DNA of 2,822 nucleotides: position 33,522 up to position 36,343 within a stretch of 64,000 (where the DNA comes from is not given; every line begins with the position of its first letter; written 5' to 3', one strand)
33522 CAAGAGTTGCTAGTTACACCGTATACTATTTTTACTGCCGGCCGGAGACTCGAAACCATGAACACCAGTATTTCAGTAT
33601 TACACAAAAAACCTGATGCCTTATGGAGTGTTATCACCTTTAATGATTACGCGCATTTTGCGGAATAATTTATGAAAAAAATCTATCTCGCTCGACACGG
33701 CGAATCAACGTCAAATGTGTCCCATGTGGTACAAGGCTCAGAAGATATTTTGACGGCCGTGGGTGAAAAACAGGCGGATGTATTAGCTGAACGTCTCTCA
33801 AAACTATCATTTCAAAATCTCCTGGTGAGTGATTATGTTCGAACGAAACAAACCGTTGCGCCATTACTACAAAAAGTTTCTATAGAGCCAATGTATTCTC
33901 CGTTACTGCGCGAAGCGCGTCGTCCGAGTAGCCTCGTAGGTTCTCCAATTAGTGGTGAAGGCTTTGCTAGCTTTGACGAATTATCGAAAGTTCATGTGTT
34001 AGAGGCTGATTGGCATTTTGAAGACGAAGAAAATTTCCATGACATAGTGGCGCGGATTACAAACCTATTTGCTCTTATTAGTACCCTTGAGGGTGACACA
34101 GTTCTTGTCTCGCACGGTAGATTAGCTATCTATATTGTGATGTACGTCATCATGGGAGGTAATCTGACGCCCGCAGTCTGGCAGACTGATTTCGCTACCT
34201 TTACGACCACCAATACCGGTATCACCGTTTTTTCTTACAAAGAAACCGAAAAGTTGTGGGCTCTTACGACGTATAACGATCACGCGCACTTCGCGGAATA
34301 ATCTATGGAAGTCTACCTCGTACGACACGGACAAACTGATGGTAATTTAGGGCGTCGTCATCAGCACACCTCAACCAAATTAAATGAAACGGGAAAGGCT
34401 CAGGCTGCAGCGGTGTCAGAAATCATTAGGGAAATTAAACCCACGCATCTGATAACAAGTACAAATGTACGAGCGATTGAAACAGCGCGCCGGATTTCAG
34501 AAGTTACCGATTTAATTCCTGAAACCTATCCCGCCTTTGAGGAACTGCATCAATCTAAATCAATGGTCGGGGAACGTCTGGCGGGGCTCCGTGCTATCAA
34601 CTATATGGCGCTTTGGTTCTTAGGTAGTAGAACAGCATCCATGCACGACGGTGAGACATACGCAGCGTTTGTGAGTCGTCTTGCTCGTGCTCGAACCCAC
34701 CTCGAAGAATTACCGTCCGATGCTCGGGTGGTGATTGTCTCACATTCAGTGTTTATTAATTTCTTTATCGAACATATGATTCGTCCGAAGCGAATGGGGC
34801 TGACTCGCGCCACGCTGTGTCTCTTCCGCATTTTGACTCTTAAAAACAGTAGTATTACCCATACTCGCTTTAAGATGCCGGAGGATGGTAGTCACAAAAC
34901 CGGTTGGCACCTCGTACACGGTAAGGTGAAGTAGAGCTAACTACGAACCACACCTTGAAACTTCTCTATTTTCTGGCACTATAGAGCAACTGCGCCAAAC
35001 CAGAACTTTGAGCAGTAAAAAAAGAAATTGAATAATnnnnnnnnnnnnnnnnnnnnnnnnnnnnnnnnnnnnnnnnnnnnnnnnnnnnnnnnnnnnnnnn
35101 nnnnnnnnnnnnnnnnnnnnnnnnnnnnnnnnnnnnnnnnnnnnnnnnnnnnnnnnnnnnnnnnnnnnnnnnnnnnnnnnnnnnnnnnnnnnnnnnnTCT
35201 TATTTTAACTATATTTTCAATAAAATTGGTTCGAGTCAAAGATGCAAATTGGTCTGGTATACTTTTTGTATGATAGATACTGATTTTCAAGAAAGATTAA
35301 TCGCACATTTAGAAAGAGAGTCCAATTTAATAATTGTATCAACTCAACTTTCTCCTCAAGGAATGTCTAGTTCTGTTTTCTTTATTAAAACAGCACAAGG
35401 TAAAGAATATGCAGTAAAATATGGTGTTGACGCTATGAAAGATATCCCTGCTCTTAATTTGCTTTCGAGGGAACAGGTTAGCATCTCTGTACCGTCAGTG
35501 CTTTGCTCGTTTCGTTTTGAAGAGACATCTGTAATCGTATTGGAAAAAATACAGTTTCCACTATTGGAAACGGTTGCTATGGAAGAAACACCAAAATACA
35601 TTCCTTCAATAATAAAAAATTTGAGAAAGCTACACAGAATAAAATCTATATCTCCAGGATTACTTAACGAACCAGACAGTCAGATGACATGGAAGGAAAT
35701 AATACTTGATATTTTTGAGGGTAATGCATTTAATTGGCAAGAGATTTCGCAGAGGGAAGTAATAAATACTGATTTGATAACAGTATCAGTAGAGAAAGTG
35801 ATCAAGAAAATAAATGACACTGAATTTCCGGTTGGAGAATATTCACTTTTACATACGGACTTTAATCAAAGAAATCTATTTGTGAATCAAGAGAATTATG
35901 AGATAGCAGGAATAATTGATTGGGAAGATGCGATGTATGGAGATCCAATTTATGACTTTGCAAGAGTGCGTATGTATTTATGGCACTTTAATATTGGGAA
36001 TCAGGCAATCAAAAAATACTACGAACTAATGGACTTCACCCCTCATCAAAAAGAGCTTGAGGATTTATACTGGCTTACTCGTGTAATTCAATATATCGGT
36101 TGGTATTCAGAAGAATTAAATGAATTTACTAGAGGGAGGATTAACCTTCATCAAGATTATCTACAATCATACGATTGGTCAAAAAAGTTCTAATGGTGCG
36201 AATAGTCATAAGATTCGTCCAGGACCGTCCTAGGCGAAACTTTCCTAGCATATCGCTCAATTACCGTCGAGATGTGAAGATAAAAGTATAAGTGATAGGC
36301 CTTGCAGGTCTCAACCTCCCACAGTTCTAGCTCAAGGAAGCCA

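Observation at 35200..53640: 18 kb low-GC island with ProRS, Ddl, a Mur ligase, an ATP-grasp ligase and a DNPH1/MilB-like N-glycosidase: candidate biosynthetic cluster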

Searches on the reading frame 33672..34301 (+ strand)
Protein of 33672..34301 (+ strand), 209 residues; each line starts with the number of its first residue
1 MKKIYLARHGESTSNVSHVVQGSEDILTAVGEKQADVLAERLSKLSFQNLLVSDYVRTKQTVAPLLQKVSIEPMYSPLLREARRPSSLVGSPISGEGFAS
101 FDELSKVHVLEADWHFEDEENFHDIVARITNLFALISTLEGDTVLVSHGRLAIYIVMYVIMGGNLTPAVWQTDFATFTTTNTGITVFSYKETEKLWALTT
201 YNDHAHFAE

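Call 12: search_protein_families(library=pfam, proteins=[window:33672-34301:+], max_evalue=0.001)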
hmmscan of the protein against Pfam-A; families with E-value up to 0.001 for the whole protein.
window:33672-34301:+ (209 aa): 1 family
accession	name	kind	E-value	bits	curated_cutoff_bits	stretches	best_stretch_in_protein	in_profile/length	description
PF00300.27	His_Phos_1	-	2.8e-23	83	21.7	1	4-203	1-193/194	Histidine phosphatase superfamily (branch 1)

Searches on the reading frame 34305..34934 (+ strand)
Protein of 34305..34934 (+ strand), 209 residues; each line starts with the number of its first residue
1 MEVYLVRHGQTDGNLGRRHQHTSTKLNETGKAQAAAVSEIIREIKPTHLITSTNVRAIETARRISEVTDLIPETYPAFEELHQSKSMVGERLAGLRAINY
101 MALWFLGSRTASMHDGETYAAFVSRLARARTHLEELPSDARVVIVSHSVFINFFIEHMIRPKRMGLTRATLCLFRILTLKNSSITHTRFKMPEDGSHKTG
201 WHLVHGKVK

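Call 12: search_protein_families(library=pfam, proteins=[window:34305-34934:+], max_evalue=0.001)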
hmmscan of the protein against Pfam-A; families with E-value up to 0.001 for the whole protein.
window:34305-34934:+ (209 aa): 2 families
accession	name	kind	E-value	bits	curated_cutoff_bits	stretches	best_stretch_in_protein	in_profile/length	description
PF00300.27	His_Phos_1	-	1.5e-29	103.5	21.7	1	3-162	1-162/194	Histidine phosphatase superfamily (branch 1)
PF05675.17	DUF817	-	0.00014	22.1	25.9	1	115-192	104-184/237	Protein of unknown function (DUF817)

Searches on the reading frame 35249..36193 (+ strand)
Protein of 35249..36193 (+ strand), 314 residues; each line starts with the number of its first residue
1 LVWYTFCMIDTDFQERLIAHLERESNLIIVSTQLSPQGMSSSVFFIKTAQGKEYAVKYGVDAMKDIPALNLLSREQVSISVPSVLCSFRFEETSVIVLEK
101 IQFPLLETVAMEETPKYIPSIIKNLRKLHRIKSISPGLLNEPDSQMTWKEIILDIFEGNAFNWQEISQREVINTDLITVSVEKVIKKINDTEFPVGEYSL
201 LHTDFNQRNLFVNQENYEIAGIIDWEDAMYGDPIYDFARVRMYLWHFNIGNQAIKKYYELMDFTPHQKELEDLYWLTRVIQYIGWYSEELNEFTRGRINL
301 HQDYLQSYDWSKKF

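Call 4: search_protein_families(library=pfam, proteins=[window:35249-36193:+], max_evalue=0.01)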
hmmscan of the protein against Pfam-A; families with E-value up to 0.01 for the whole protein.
window:35249-36193:+ (314 aa): 1 family
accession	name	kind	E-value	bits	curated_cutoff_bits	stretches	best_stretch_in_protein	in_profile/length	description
PF01636.29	APH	-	1.8e-18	67.6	23.2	1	37-255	7-223/239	Phosphotransferase enzyme family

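Call 25: search_protein_families(library=ncbifam, proteins=[window:35249-36193:+], max_evalue=0.01)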
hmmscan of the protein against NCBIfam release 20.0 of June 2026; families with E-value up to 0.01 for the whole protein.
window:35249-36193:+ (314 aa): 18 families
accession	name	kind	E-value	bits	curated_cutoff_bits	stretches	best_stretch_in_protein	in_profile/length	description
NF000107.2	APH_4_Ia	exception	6.8e-08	32.1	725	1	146-252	145-244/341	aminoglycoside O-phosphotransferase APH(4)-Ia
NF033068.1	APH_3p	equivalog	6.3e-06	25.9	205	1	39-264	21-238/255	APH(3') family aminoglycoside O-phosphotransferase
NF000015.3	APH_2pp_IIa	exception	9.9e-05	21.5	625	1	77-282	68-272/299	aminoglycoside O-phosphotransferase APH(2'')-IIa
NF041446.1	APH_2pp_Ii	exception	0.0001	21.9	625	1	173-238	156-220/297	aminoglycoside O-phosphotransferase APH(2'')-Ii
NF000241.1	MPH_3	exception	0.00017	21.1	500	1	112-238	112-227/293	Mph(E)/Mph(G) family macrolide 2'-phosphotransferase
NF033692.1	APH_2pp_I_a_f_h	exception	0.00039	20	475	1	173-238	151-218/290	APH(2'')-Ia/If/Ih family aminoglycoside O-phosphotransferase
TIGR02721.1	ycfN_thiK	equivalog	0.00047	19.4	299.45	1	195-261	143-205/256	thiamine kinase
NF000132.2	APH_2pp_Ig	exception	0.00052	19.4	620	1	89-296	88-292/306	aminoglycoside O-phosphotransferase APH(2'')-Ig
NF000076.3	APH_2pp_Ie_IVa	exception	0.00079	18.8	600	1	180-293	172-295/301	APH(2'')-Ie/IVa family aminoglycoside O-phosphotransferase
NF041268.1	capreo_Cph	equivalog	0.0011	18.6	390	1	200-240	184-226/285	capreomycin phosphotransferase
NF000508.1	APH_2pp_Ia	exception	0.002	17.8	600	1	166-238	132-206/277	aminoglycoside O-phosphotransferase APH(2'')-Ia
NF000052.4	APH_9_Ia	exception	0.0027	17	680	1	177-291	188-297/330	aminoglycoside O-phosphotransferase APH(9)-Ia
NF000498.2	APH_2pp_If_Ih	exception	0.0036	16.8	600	1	174-238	157-220/297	APH(2'')-If/Ih family aminoglycoside O-phosphotransferase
NF045759.1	NamurgluKinAmgK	equivalog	0.0041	16.3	550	1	127-238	118-220/324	N-acetylmuramate/N-acetylglucosamine kinase AmgK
NF000240.1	macrolide_MphC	exception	0.0057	16.1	550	1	196-238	190-231/299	Mph(C) family macrolide 2'-phosphotransferase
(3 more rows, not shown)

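Call 27: search_protein_families(library=padloc, proteins=[window:35249-36193:+], max_evalue=0.01)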
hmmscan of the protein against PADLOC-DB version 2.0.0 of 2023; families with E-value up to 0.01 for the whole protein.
window:35249-36193:+ (314 aa): 0 families
